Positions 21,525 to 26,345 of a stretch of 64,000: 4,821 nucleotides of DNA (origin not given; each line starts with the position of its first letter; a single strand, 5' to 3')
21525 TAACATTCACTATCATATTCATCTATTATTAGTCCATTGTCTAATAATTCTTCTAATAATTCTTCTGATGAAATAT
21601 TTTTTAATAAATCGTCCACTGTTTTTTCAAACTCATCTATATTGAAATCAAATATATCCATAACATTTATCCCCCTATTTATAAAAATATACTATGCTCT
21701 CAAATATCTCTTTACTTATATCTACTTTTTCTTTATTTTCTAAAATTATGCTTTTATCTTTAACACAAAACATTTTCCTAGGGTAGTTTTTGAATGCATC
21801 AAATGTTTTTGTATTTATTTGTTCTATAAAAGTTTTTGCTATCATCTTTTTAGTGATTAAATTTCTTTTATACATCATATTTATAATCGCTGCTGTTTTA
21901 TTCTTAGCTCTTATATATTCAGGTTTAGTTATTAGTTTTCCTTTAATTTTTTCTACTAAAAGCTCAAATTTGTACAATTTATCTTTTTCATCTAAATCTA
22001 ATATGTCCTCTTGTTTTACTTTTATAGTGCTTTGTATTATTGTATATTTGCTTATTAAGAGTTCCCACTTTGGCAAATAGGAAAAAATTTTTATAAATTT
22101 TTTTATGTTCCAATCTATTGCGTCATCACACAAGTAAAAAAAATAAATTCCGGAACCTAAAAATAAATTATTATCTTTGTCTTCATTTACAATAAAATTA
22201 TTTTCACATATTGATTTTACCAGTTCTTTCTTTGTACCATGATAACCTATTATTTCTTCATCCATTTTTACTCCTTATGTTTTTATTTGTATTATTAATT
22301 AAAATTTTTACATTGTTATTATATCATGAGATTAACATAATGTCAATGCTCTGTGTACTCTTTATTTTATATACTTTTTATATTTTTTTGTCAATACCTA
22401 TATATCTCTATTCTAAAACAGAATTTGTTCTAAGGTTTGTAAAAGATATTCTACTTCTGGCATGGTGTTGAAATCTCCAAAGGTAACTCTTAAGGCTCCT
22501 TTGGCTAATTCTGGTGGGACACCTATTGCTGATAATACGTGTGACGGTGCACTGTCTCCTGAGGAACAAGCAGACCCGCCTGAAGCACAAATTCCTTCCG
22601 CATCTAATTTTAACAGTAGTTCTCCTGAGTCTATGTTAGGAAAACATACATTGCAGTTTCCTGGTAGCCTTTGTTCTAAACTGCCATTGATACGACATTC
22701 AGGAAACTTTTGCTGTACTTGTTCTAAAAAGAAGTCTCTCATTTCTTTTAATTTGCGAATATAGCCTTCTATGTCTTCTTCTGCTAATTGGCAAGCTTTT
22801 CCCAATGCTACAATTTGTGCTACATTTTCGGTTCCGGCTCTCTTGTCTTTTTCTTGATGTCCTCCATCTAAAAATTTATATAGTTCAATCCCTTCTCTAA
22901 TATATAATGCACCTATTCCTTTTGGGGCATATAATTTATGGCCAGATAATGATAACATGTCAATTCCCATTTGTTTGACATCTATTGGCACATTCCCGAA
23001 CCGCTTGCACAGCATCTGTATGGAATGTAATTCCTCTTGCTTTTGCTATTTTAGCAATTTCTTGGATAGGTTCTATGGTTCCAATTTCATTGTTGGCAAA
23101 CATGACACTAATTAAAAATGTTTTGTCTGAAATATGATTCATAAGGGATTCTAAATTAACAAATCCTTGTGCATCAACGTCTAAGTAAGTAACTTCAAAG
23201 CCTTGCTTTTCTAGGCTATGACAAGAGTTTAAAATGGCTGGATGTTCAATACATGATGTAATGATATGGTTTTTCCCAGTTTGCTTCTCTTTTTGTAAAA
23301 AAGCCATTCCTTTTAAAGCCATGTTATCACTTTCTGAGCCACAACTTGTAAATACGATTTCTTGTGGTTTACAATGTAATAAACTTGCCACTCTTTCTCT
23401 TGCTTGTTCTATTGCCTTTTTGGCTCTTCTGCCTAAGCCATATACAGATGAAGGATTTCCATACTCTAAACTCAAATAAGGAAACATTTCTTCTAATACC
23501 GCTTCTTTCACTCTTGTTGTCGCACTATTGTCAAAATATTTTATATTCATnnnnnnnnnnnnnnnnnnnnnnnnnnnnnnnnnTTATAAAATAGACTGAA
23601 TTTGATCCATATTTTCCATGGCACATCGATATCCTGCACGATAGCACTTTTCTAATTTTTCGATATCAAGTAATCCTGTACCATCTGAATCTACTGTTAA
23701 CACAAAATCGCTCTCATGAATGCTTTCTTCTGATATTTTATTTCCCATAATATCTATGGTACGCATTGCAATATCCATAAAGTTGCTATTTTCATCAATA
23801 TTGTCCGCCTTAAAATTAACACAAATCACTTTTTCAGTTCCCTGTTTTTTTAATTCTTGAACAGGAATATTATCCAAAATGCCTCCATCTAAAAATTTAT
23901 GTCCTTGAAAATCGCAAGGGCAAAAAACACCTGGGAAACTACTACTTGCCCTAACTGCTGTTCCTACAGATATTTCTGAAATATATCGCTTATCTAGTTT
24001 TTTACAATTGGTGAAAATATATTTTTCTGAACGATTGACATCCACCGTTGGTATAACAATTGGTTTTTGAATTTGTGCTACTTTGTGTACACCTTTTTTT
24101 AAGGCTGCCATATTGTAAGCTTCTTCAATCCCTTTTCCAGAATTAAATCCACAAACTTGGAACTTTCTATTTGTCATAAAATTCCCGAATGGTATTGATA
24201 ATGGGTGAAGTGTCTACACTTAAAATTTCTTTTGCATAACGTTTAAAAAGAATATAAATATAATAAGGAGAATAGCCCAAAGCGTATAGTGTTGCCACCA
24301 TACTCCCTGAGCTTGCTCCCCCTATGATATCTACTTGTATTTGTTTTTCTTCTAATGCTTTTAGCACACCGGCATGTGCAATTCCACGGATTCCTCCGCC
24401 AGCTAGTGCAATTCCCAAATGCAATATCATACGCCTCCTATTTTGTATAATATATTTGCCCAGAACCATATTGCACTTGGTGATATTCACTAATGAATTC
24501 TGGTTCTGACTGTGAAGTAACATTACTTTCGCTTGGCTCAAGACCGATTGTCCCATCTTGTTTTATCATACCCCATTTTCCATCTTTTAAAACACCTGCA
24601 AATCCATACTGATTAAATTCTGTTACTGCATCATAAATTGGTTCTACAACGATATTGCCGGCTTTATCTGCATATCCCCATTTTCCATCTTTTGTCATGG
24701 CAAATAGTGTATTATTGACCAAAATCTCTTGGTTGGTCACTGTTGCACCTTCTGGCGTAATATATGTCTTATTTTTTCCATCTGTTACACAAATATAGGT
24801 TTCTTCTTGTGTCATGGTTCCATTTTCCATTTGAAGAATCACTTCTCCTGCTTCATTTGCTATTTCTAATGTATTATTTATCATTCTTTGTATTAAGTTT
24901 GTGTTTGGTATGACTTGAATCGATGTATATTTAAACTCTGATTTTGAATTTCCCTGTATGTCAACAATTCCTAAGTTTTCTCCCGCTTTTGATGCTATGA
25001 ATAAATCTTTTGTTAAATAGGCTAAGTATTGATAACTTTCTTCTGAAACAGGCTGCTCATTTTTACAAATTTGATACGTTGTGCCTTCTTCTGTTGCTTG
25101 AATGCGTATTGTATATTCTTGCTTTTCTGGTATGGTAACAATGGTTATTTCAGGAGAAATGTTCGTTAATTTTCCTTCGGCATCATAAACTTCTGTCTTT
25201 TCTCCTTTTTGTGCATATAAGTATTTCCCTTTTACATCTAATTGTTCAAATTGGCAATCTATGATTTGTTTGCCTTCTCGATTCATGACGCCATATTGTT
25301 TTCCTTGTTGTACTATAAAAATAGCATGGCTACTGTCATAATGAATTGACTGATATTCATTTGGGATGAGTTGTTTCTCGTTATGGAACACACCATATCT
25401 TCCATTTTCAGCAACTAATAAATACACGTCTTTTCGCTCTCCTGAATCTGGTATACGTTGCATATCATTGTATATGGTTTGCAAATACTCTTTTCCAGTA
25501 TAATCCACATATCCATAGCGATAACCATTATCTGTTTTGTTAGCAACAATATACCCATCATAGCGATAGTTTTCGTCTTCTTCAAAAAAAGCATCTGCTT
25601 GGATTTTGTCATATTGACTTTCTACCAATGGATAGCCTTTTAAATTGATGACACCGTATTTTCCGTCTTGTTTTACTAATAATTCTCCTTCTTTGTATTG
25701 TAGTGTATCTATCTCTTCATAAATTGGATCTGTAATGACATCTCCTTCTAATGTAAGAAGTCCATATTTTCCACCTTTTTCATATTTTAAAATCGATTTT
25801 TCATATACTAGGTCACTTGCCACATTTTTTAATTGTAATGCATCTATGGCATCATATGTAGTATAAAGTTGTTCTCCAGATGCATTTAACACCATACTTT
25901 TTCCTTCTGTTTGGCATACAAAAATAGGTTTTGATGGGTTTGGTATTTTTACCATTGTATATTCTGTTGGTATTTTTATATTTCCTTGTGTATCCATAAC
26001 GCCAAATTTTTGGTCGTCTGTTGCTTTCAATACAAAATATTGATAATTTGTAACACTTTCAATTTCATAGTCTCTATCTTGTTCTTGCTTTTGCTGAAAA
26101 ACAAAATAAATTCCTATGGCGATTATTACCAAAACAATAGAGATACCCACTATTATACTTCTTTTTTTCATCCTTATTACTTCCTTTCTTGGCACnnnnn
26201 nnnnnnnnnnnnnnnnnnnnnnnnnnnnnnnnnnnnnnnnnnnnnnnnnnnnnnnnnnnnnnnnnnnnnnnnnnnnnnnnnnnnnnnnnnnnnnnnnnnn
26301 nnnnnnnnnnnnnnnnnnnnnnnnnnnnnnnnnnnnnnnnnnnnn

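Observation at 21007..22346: Three-gene cassette (ART-fold-like protein, small acidic protein, SecB-like chaperone): candidate TAC-type toxin-antitoxin-chaperone module with a toxin class not described for TAC systems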

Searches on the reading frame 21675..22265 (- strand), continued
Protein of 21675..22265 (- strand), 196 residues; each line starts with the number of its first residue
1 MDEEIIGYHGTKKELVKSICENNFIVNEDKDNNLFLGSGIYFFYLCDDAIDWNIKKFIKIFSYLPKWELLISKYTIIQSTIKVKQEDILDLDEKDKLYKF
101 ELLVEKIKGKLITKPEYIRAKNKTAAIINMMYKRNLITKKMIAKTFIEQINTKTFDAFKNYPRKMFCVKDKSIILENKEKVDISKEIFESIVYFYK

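Call 63: find_related_loci(query=A1, collection=viral_contigs, flank=4000)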
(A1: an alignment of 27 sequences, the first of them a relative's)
Query A1 (196 aa) in viral_contigs; peptide patterns used: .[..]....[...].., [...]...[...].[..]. (x = any residue, [..] = any of these).
51 stretches matched a pattern; 7 encode a relative of the query (tblastn E <= 1e-3); 7 distinct loci.
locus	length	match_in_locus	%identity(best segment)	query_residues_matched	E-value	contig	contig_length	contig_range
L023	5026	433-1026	62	1-196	9e-84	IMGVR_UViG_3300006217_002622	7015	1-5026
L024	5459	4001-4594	62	1-196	7e-83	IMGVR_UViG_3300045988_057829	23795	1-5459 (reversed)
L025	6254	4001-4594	62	1-196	3e-82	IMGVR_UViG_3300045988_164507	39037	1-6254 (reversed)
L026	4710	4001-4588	55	1-195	1e-63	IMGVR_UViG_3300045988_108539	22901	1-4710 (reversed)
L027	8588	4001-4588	55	1-195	7e-64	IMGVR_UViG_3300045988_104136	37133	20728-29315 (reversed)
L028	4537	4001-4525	56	1-174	9e-59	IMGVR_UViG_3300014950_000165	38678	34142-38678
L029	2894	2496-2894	63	1-131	2e-54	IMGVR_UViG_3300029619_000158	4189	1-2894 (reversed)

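Call 67: find_related_loci(query=A2, collection=viral_contigs, flank=3000)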
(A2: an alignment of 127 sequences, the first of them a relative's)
Query A2 (196 aa) in viral_contigs; peptide patterns used: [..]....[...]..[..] (x = any residue, [..] = any of these).
161 stretches matched a pattern; 72 encode a relative of the query (tblastn E <= 1e-3); 72 distinct loci.
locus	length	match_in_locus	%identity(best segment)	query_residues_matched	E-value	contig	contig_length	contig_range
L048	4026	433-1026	62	1-196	1e-82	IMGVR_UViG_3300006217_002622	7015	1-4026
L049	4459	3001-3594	62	1-196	7e-82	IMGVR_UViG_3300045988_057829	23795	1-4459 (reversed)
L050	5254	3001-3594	62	1-196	3e-81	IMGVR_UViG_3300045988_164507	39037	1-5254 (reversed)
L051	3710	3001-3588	55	1-195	1e-62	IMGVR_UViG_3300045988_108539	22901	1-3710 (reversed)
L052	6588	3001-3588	55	1-195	8e-63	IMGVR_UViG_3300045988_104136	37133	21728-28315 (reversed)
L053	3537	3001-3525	56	1-174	9e-58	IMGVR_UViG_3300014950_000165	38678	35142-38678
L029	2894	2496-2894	63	1-131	2e-53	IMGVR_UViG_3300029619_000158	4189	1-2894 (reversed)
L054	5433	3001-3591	34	1-193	3e-22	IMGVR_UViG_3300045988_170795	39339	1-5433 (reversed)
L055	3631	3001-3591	33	1-193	3e-21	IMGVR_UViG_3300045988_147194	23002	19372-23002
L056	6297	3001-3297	41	1-100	2e-14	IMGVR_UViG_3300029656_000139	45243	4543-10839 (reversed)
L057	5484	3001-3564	31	2-189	3e-13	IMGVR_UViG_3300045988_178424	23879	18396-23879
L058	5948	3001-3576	29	1-186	2e-10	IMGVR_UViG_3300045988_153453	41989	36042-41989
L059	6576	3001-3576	29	1-186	2e-10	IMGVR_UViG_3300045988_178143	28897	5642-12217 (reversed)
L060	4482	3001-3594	31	1-188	2e-9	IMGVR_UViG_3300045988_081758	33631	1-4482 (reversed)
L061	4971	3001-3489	30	4-181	2e-9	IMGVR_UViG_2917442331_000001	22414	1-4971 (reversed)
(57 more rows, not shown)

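Call 75: search_solved_structures(query=A2, max_evalue=1, show_alignments=3)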
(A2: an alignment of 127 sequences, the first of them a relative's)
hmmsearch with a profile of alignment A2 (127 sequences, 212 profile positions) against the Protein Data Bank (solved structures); distinct sequences matched with E-value up to 1: 4.
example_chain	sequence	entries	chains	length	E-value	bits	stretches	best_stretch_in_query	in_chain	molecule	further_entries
4x52_A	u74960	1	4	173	0.039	16.6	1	9-60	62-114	Zinc finger CCCH-type antiviral protein 1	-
9frp_A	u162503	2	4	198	0.085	15.5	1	7-43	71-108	Protein mono-ADP-ribosyltransferase PARP10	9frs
5lx6_A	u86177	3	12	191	0.097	15.3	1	7-43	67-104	Poly [ADP-ribose] polymerase 10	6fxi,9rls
3hkv_A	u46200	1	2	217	0.099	15.3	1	7-43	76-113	Poly [ADP-ribose] polymerase 10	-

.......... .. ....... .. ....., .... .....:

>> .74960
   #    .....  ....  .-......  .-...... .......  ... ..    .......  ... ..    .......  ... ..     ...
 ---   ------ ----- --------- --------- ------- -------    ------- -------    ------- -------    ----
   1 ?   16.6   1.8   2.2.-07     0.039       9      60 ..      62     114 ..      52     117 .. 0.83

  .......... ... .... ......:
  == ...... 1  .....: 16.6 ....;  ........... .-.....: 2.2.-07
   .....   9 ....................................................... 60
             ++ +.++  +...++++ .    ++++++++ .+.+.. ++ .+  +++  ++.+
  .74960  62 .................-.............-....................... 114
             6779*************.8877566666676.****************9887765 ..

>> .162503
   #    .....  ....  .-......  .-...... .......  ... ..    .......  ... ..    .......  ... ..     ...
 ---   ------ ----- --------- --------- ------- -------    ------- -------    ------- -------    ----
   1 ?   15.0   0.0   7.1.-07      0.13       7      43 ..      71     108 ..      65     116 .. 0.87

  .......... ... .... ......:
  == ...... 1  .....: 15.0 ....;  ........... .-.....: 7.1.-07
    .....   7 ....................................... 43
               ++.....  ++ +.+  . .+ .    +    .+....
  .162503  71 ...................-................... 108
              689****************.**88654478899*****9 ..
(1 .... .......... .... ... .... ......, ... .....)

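Call 90: fold_search(model_id=the predicted structure, library=viral)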
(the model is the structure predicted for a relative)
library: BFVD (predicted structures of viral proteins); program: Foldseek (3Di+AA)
matches with E <= 10: 384; with E <= 0.001: 14
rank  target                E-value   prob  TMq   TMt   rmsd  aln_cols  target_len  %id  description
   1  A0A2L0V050            2.5e-05  1.00  0.44  0.50   6.7       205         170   12  Uncharacterized protein [Agrobacterium phage Atu_ph07]
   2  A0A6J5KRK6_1          4.3e-05  1.00  0.42  0.09   8.8       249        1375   13  Large polyvalent protein associated domain-containing protein [uncultured Caudovirales phage]
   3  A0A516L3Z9            4.6e-05  1.00  0.48  0.15   7.0       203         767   18  (no name in the UniProt tables at hand)
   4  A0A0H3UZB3            7.6e-05  1.00  0.42  0.41   8.4       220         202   13  (no name in the UniProt tables at hand)
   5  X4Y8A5                8.6e-05  1.00  0.43  0.61   7.2       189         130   13  Uncharacterized protein [Lactococcus phage P162]
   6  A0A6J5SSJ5            2.2e-04  1.00  0.40  0.28   8.8       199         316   12  Uncharacterized protein [uncultured Caudovirales phage]
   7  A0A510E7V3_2          2.8e-04  1.00  0.49  0.10   8.5       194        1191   15  (no name in the UniProt tables at hand)
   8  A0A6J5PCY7            2.8e-04  1.00  0.47  0.11   8.2       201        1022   13  ParB/Sulfiredoxin [uncultured Caudovirales phage]
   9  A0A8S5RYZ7            4.1e-04  1.00  0.38  0.46   9.7       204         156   11  Uncharacterized protein [Myoviridae sp. ctNQV2]
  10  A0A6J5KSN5            6.0e-04  1.00  0.42  0.51   9.7       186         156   14  Uncharacterized protein [uncultured Caudovirales phage]
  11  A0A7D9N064            6.7e-04  0.99  0.36  0.21  12.4       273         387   11  (no name in the UniProt tables at hand)
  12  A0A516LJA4            7.2e-04  0.99  0.38  0.17  11.6       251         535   14  (no name in the UniProt tables at hand)
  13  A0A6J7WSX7            8.1e-04  1.00  0.38  0.41   8.5       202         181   11  Uncharacterized protein [uncultured Caudovirales phage]
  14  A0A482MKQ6            9.8e-04  1.00  0.38  0.55   9.1       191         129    8  Uncharacterized protein [Burkholderia phage BcepSauron]
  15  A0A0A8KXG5            1.2e-03  0.99  0.40  0.11   8.7       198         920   12  Phage-like protein [Burkholderia phage Bp-AMP4]
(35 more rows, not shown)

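Call 94: search_protein_families(library=pfam, alignment_id=A2, max_evalue=0.001)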
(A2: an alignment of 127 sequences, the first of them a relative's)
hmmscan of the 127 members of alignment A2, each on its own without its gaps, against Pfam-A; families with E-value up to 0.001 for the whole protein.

A. member 1, P0001 (196 aa): 1 family
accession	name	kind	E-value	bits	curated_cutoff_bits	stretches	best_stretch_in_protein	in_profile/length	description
PF00644.27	PARP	-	0.00076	19.5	26.7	0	4-42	49-89/199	Poly(ADP-ribose) polymerase catalytic domain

B. families by the number of members that match (of 127 scanned): 4 families
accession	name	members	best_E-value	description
PF00644.27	PARP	20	2.5e-08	Poly(ADP-ribose) polymerase catalytic domain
PF13151.12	DUF3990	1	7.8e-07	Protein of unknown function (DUF3990)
PF15633.11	Tox-ART-HYD1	1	0.00052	HYD1 signature containing ADP-ribosyltransferase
PF18760.7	ART-PolyVal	1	0.00068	ADP-Ribosyltransferase in polyvalent proteins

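Call 95: search_protein_families(library=padloc, proteins=[L012:5992-6561:+, L012:6554-6859:+, L012:6859-7236:+, L005:5001-5642:+, L005:5655-5939:+, L005:5942-6352:+, L058:3001-3696:+], max_evalue=0.01)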
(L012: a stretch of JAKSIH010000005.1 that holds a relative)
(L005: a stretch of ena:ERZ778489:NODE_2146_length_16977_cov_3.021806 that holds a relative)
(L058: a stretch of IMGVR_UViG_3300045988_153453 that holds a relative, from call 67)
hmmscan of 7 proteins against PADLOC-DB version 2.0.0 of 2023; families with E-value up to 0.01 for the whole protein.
L012:5992-6561:+ (190 aa): 0 families

L012:6554-6859:+ (102 aa): 1 family
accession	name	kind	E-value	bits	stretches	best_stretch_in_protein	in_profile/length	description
PDLC04070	PD-T4-9_B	-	0.008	14.8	1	2-28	3-29/77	-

L012:6859-7236:+ (126 aa): 2 families
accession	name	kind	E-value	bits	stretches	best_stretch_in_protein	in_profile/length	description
PDLC04071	PD-T4-9_C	-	6.5e-29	98.9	1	3-124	2-125/130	-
PDLC04072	PD-T4-9_C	-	1.2e-15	55.8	1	4-124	6-128/135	-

L005:5001-5642:+ (214 aa): 0 families

L005:5655-5939:+ (95 aa): 0 families

L005:5942-6352:+ (137 aa): 3 families
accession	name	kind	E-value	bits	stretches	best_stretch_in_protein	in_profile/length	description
PDLC04072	PD-T4-9_C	-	3.9e-16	57.4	1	7-132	4-128/135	-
PDLC04071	PD-T4-9_C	-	3e-06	25.5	1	8-134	2-127/130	-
PDLC04763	PDC-M64C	-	0.0043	15.5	0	8-131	10-142/146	-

L058:3001-3696:+ (232 aa): 0 families

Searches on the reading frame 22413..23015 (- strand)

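Call 77: search_protein_families(library=pfam, proteins=[window:22413-23015:-], max_evalue=0.00001)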
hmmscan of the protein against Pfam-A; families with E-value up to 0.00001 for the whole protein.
window:22413-23015:- (200 aa): 1 family
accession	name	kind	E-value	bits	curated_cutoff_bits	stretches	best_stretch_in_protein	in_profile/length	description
PF00266.25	Aminotran_5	-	3.2e-31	109.1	21.5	1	6-191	180-371/371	Aminotransferase class-V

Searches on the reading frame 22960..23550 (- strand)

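Call 77: search_protein_families(library=pfam, proteins=[window:22960-23550:-], max_evalue=0.00001)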
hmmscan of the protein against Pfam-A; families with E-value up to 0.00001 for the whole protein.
window:22960-23550:- (196 aa): 1 family
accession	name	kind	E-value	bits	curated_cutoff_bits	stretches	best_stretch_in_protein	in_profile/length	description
PF00266.25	Aminotran_5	-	2.1e-45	155.7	21.5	1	5-185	2-181/371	Aminotransferase class-V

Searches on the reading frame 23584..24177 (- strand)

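Call 77: search_protein_families(library=pfam, proteins=[window:23584-24177:-], max_evalue=0.00001)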
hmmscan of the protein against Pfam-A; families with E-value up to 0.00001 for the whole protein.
window:23584-24177:- (197 aa): 1 family
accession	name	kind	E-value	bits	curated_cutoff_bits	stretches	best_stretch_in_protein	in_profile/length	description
PF01734.28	Patatin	-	4.6e-10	40.4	27.7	1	48-109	129-190/191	Patatin-like phospholipase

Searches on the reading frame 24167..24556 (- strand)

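Call 77: search_protein_families(library=pfam, proteins=[window:24167-24556:-], max_evalue=0.00001)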
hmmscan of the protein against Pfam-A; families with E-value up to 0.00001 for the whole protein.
window:24167-24556:- (129 aa): 1 family
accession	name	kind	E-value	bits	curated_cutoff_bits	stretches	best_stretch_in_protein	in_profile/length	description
PF01734.28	Patatin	-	6.9e-17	62.7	27.7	1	50-98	2-51/191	Patatin-like phospholipase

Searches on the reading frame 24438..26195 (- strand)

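Call 77: search_protein_families(library=pfam, proteins=[window:24438-26195:-], max_evalue=0.00001)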
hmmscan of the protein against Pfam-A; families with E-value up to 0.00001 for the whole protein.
window:24438-26195:- (585 aa): 1 family
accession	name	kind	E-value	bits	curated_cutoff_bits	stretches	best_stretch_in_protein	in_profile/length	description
PF14903.11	WG_beta_rep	-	1.9e-30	105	25.6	1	506-541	1-35/35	WG containing repeat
